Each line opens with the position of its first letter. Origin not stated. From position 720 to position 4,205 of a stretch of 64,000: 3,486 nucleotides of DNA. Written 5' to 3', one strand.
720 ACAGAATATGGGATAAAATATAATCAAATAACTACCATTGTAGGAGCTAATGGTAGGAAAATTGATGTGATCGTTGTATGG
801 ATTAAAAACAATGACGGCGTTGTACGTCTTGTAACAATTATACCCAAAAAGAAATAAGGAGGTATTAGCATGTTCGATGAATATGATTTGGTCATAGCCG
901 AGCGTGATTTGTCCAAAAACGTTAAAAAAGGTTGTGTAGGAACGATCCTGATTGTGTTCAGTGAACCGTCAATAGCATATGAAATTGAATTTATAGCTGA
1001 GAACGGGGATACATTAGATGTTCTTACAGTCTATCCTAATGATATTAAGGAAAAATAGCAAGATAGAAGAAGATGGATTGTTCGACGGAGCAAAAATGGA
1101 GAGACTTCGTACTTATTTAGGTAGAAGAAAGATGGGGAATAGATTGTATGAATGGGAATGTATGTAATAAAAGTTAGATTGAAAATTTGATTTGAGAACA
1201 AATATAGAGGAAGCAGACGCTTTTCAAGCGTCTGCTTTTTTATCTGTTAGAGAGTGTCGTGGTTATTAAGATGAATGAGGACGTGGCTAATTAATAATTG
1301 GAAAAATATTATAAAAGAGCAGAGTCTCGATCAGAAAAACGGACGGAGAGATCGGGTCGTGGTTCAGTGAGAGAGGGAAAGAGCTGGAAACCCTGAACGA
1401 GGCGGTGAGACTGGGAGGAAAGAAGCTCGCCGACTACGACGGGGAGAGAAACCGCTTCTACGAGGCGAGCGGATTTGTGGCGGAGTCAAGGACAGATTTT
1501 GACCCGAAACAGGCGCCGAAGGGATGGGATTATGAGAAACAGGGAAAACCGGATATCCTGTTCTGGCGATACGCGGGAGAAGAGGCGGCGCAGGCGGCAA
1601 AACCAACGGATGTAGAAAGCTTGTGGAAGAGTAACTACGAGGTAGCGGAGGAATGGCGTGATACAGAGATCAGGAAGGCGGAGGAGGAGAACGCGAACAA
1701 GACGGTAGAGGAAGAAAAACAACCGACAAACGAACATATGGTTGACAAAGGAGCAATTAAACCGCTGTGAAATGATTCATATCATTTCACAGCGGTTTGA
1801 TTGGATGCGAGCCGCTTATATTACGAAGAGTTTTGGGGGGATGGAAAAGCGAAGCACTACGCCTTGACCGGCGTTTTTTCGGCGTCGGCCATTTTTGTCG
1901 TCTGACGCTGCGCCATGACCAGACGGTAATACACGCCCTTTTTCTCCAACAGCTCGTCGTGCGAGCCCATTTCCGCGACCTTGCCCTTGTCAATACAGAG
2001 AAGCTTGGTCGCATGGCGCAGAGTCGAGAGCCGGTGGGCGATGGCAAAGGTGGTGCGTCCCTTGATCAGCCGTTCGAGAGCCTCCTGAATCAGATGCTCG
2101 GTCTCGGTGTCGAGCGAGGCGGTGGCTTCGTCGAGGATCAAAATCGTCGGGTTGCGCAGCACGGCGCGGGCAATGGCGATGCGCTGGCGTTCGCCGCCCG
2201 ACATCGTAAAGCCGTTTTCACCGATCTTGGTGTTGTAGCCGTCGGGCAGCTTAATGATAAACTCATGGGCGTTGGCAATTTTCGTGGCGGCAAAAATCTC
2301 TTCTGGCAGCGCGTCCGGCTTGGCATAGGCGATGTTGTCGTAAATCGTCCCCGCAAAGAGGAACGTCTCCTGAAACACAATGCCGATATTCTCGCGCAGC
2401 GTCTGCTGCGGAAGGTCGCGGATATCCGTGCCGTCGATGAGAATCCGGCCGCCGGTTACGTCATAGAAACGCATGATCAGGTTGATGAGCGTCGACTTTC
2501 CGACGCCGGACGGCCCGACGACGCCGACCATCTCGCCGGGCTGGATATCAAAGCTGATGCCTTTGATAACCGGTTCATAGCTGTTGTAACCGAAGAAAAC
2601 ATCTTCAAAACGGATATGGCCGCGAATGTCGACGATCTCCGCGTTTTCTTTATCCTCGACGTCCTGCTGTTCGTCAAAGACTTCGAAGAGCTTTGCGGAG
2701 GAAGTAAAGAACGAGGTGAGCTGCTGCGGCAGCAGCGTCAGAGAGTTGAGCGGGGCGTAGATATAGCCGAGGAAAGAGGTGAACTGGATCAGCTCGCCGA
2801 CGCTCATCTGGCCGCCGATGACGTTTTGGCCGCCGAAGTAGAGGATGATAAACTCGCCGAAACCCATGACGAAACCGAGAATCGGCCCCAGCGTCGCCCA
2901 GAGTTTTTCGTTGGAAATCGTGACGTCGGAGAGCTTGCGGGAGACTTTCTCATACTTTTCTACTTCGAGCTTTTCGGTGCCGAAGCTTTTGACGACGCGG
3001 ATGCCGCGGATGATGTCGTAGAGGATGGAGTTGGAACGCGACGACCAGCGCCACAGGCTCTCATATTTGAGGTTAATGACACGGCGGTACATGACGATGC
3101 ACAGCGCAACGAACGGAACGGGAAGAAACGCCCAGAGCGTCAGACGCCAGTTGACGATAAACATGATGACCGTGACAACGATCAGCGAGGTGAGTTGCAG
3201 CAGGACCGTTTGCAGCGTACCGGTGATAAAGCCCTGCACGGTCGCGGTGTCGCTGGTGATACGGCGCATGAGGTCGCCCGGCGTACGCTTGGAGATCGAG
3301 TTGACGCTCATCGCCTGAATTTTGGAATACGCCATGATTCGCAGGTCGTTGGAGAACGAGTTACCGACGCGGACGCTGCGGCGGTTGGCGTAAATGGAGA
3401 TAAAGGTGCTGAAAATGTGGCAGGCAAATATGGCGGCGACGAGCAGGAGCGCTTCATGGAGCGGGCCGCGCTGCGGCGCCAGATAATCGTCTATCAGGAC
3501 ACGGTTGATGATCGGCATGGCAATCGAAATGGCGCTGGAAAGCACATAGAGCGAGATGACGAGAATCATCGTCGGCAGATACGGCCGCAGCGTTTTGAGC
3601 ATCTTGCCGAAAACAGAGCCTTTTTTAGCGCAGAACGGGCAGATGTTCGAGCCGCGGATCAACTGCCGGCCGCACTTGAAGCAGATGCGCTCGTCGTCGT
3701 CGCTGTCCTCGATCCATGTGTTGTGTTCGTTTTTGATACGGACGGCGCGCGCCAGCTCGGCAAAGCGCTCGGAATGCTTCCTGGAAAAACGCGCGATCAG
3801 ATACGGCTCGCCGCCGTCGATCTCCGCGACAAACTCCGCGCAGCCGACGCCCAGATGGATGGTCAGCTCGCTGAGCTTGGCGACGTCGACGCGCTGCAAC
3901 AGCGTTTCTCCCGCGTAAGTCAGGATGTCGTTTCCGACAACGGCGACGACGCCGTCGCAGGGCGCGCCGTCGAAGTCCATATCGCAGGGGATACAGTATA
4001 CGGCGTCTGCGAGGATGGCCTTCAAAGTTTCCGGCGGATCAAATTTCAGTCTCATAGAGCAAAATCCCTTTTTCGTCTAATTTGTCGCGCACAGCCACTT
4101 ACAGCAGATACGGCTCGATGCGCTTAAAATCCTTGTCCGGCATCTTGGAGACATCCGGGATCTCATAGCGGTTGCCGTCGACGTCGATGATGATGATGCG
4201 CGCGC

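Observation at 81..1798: AT-rich DUF6883-like/DUF4926-like gene pair bracketed by ~290-bp direct repeats (toxin-cassette architecture)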

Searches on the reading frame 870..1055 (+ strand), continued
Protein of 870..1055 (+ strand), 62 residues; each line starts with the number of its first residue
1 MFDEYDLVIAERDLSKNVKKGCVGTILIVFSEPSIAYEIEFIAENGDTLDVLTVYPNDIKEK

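Call 54: find_encoding_contigs(protein=P0215, flank=10000, max_places=2)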
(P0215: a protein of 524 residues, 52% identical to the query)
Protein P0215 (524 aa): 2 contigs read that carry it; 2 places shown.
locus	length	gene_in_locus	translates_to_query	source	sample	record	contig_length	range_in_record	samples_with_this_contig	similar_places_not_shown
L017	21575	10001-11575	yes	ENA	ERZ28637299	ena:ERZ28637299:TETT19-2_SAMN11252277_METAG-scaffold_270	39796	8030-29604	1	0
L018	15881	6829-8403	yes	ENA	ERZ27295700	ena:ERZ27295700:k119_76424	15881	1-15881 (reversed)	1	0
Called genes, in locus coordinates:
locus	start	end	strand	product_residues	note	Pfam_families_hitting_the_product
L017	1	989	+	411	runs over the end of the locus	-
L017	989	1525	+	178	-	-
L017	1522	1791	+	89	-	-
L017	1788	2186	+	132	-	PF02839:CBM_5_12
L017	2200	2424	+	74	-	-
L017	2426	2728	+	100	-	PF16079:Phage_holin_5_2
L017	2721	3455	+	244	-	PF01183:Glyco_hydro_25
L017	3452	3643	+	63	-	-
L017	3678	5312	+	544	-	-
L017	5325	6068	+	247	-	-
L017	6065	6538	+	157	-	-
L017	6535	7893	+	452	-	PF03237:Terminase_6N, PF04466:Terminase_3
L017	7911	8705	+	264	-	-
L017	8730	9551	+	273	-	PF25209:Phage_capsid_4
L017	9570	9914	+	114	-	-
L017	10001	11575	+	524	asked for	-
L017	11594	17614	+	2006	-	PF18857:LPD38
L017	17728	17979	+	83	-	-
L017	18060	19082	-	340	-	PF14657:Arm-DNA-bind_4 (weak), PF00589:Phage_integrase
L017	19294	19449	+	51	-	-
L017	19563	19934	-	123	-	-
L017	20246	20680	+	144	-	PF12957:DUF3846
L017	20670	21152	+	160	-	PF13384:HTH_23 (weak), PF13518:HTH_28 (faint)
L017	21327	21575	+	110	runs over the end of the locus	PF01381:HTH_3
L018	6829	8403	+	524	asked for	-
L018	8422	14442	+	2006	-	PF18857:LPD38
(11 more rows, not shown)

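Call 59: find_encoding_contigs(protein=P0166, flank=10000, max_places=3)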
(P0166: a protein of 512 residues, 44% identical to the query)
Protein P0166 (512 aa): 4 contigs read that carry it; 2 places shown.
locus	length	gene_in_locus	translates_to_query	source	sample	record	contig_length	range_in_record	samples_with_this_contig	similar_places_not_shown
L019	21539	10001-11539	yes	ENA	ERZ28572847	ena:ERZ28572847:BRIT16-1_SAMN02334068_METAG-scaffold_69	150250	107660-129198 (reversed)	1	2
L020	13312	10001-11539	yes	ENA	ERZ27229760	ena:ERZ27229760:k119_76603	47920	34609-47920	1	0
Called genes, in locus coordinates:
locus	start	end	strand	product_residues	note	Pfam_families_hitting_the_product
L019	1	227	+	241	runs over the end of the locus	-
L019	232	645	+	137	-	-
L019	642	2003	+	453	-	PF03237:Terminase_6N, PF04466:Terminase_3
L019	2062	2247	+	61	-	PF24243:Phage_tail_C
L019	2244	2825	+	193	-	-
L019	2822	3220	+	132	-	-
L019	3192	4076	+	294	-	-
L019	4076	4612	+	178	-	-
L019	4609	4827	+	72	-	-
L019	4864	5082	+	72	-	-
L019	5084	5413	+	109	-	PF16079:Phage_holin_5_2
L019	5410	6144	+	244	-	PF01183:Glyco_hydro_25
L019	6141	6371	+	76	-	-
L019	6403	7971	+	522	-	PF16510:P22_portal (weak)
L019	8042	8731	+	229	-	-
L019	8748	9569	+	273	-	-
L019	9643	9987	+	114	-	-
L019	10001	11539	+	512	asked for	-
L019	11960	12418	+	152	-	PF14567:SUKH_5 (faint), PF09346:SMI1_KNR4, PF14568:SUKH_6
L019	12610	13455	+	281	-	-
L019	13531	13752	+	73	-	-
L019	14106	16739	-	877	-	PF02861:Clp_N, PF23569:NBD_SMAX1, PF00004:AAA, PF17871:AAA_lid_9, PF00004:AAA, PF07724:AAA_2, PF07728:AAA_5, PF10431:ClpB_D2-small, +11 more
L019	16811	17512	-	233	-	-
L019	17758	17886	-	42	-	-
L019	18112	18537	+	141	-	-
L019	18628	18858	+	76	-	-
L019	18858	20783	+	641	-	PF02384:N6_Mtase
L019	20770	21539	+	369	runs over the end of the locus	PF01420:Methylase_S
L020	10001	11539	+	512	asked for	-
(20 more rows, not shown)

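Call 60: find_encoding_contigs(protein=P0165, flank=10000, max_places=2)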
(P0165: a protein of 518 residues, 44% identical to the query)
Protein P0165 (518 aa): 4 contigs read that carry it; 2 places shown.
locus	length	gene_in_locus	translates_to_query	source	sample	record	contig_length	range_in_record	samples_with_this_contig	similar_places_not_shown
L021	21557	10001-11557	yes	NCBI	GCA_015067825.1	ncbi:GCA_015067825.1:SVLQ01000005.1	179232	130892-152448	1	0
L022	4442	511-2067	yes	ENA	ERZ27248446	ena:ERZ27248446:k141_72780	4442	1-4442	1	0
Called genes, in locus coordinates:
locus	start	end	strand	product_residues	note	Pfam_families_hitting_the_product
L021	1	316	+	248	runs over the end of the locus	-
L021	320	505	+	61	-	PF24243:Phage_tail_C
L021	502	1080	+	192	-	-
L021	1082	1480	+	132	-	-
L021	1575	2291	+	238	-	PF01391:Collagen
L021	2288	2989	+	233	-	-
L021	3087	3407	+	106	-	-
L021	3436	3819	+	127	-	-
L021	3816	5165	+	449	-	PF03237:Terminase_6N (weak), PF04466:Terminase_3 (weak)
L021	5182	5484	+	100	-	PF16079:Phage_holin_5_2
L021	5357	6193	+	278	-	PF01183:Glyco_hydro_25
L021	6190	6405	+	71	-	-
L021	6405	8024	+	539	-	PF16510:P22_portal (faint)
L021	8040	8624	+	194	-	-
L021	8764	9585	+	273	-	-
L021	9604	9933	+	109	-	-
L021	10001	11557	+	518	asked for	-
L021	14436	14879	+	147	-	PF13930:Endonuclea_NS_2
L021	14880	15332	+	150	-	-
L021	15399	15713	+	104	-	PF12639:Colicin-DNase (weak), PF14414:WHH (weak)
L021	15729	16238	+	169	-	PF14567:SUKH_5 (faint), PF09346:SMI1_KNR4, PF14568:SUKH_6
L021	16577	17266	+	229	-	PF13930:Endonuclea_NS_2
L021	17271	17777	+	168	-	-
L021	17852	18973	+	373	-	-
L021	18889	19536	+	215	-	PF14567:SUKH_5 (weak), PF09346:SMI1_KNR4, PF14568:SUKH_6 (weak)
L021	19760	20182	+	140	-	PF13930:Endonuclea_NS_2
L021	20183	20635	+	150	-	-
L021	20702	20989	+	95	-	PF12639:Colicin-DNase (weak)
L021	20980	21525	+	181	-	PF14567:SUKH_5 (weak), PF09346:SMI1_KNR4, PF14568:SUKH_6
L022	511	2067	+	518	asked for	-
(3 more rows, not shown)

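Call 86: predict_structure(protein=window:870-1055:+)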
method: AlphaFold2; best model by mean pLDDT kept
length: 62 residues; sequences in the alignment: 1
mean_pLDDT: 61.8   pTM: 0.46
mean pLDDT of the five models: 61.8, 55.1, 54.2, 48.7, 47.2
residues with pLDDT >= 90: 0; 70-90: 18; 50-70: 36; < 50: 8
segments of 3 or more residues with pLDDT < 50: 1-4
pLDDT, mean of each block of 10 residues (from residue 1): 49 51 67 73 64 69 49
secondary structure, 60 per line:
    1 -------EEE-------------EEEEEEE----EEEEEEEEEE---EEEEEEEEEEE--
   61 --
elements in order: E8-10 E24-30 E35-44 E48-58

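Call 92: search_protein_families(library=pfam, proteins=[P0006, P0009, P0012, P0013, L003:6459-6839:+, L003:6859-7323:+, L003:7386-8174:+], max_evalue=0.01)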
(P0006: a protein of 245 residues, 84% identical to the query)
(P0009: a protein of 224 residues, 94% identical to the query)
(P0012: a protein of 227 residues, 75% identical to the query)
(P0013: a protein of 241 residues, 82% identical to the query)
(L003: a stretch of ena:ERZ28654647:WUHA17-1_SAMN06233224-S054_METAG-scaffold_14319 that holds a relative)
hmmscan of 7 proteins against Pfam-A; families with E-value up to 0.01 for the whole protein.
P0006 (245 aa): 0 families

P0009 (224 aa): 0 families

P0012 (227 aa): 0 families

P0013 (241 aa): 1 family
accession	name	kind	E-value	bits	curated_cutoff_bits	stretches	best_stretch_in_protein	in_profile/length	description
PF02267.23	Rib_hydrolayse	-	0.00059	19.7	25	1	189-229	133-178/241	ADP-ribosyl cyclase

L003:6459-6839:+ (127 aa): 0 families

L003:6859-7323:+ (155 aa): 0 families

L003:7386-8174:+ (263 aa): 0 families

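Call 95: search_protein_families(library=padloc, proteins=[window:870-1055:+, L001:4135-7251:+, L013:117-1652:+, L001:933-3290:+], max_evalue=0.01)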
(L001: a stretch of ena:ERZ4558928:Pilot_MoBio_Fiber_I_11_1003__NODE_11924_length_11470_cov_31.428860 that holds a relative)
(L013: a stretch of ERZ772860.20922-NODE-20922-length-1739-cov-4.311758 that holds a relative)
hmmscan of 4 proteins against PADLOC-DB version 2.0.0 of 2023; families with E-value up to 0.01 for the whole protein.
window:870-1055:+ (62 aa): 0 families

L001:4135-7251:+ (1039 aa): 0 families

L013:117-1652:+ (512 aa): 0 families

L001:933-3290:+ (786 aa): 0 families

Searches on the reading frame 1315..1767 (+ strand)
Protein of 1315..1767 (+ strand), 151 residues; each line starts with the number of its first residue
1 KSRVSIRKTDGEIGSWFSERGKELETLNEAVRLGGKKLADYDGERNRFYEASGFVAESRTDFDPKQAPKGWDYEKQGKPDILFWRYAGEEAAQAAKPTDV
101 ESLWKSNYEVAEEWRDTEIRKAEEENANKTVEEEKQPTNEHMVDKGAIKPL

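Call 7: search_protein_families(library=pfam, proteins=[window:1315-1767:+], max_evalue=1)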
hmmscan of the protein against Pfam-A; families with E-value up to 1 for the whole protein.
window:1315-1767:+ (151 aa): 0 families

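Call 8: search_protein_families(library=ncbifam, proteins=[window:1315-1767:+], max_evalue=1)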
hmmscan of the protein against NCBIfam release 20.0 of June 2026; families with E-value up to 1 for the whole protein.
window:1315-1767:+ (151 aa): 0 families

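Call 18: find_related_loci(query=window:1354-1749:+, collection=genome_contigs, flank=10000)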
Query seq(132 aa) (132 aa) in genome_contigs; peptide patterns used: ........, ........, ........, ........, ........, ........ (x = any residue, [..] = any of these).
132 stretches matched a pattern; 1 encode a relative of the query (tblastn E <= 1e-3); 1 distinct loci.
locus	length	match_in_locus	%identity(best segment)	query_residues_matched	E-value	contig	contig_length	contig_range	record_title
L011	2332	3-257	99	48-132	2e-56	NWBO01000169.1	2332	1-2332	MAG: Bacteroidales bacterium Phil12 707_L1_merged_contig_93693, whole genome shotgun sequence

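Call 75: find_encoding_contigs(protein=window:1405-1767:+, flank=10000, max_places=10)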
Protein window:1405-1767:+ (121 aa): no gene with exactly this product is on record in the collection.

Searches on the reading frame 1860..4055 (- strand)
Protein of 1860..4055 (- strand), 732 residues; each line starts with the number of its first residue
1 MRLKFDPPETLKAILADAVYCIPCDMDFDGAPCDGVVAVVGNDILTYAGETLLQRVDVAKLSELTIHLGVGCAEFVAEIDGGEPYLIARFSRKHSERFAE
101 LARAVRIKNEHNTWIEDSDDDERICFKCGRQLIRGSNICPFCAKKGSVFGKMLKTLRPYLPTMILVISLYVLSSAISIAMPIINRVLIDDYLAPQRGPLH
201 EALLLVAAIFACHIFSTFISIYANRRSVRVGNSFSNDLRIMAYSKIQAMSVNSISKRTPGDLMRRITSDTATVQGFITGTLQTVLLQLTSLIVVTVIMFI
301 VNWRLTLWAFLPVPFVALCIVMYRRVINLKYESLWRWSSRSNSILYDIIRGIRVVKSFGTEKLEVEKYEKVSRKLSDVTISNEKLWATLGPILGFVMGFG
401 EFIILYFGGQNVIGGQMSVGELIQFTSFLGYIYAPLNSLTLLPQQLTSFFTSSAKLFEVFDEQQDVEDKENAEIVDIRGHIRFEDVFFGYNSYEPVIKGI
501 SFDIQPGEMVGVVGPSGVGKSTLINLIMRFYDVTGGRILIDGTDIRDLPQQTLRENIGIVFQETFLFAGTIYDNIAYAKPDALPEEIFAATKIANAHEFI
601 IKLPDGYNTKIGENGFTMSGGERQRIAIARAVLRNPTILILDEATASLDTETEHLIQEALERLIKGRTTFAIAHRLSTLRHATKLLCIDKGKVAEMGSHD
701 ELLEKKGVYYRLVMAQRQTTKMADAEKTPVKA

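Call 87: find_encoding_contigs(protein=window:1860-4055:-, flank=10000, max_places=10)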
Protein window:1860-4055:- (732 aa): 19 contigs read that carry it; 10 places shown.
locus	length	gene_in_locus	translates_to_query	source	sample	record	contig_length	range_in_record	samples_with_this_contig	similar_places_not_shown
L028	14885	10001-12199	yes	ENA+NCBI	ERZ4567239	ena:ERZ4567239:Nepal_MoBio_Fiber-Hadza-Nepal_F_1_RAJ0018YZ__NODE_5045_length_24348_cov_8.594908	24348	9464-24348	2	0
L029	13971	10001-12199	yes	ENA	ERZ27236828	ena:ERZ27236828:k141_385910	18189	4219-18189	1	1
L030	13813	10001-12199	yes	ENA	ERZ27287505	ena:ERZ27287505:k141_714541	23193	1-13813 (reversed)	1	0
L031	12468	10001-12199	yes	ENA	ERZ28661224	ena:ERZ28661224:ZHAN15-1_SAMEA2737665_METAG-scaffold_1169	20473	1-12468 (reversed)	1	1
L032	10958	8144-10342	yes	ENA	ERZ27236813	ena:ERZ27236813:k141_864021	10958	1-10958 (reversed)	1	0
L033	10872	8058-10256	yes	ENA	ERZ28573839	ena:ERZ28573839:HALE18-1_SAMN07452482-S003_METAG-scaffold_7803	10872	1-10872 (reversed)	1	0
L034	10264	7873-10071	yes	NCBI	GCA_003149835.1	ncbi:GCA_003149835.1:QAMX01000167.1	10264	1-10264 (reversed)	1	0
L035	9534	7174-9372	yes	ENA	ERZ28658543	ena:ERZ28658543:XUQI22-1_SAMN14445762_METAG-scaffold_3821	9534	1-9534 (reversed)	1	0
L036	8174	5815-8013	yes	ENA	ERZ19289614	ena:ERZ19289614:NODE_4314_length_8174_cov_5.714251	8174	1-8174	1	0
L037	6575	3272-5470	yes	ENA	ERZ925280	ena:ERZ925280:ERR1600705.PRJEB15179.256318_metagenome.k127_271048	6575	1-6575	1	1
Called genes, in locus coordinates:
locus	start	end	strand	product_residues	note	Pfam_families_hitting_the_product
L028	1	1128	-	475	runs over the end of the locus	PF01039:Carboxyl_trans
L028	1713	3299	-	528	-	PF04542:Sigma70_r2, PF04545:Sigma70_r4 (faint)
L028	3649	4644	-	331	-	PF01408:GFO_IDH_MocA, PF02894:GFO_IDH_MocA_C (weak), PF22725:GFO_IDH_MocA_C3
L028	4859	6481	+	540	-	PF04542:Sigma70_r2 (weak), PF04545:Sigma70_r4 (weak), PF08281:Sigma70_r4_2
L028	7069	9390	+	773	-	PF00664:ABC_membrane, PF00005:ABC_tran, PF02463:SMC_N (faint)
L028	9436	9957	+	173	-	PF08909:DUF1854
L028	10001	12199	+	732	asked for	PF00664:ABC_membrane, PF00005:ABC_tran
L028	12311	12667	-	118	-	-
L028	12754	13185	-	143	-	PF01337:Barstar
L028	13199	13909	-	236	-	PF00545:Ribonuclease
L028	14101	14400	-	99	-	-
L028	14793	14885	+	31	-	?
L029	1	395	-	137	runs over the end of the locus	-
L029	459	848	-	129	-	PF04277:OAD_gamma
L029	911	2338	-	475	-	PF01039:Carboxyl_trans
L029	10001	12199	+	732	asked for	PF00664:ABC_membrane, PF00005:ABC_tran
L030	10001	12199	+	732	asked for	PF00664:ABC_membrane, PF00005:ABC_tran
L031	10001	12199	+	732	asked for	PF00664:ABC_membrane, PF00005:ABC_tran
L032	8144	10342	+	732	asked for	PF00664:ABC_membrane, PF00005:ABC_tran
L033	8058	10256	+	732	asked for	PF00664:ABC_membrane, PF00005:ABC_tran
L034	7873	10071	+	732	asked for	PF00664:ABC_membrane, PF00005:ABC_tran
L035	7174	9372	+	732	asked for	PF00664:ABC_membrane, PF00005:ABC_tran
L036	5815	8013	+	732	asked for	PF00664:ABC_membrane, PF00005:ABC_tran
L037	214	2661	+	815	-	PF00664:ABC_membrane, PF00005:ABC_tran, PF02463:SMC_N (faint)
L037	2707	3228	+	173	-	PF08909:DUF1854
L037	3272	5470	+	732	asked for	PF00664:ABC_membrane, PF00005:ABC_tran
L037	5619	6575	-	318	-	?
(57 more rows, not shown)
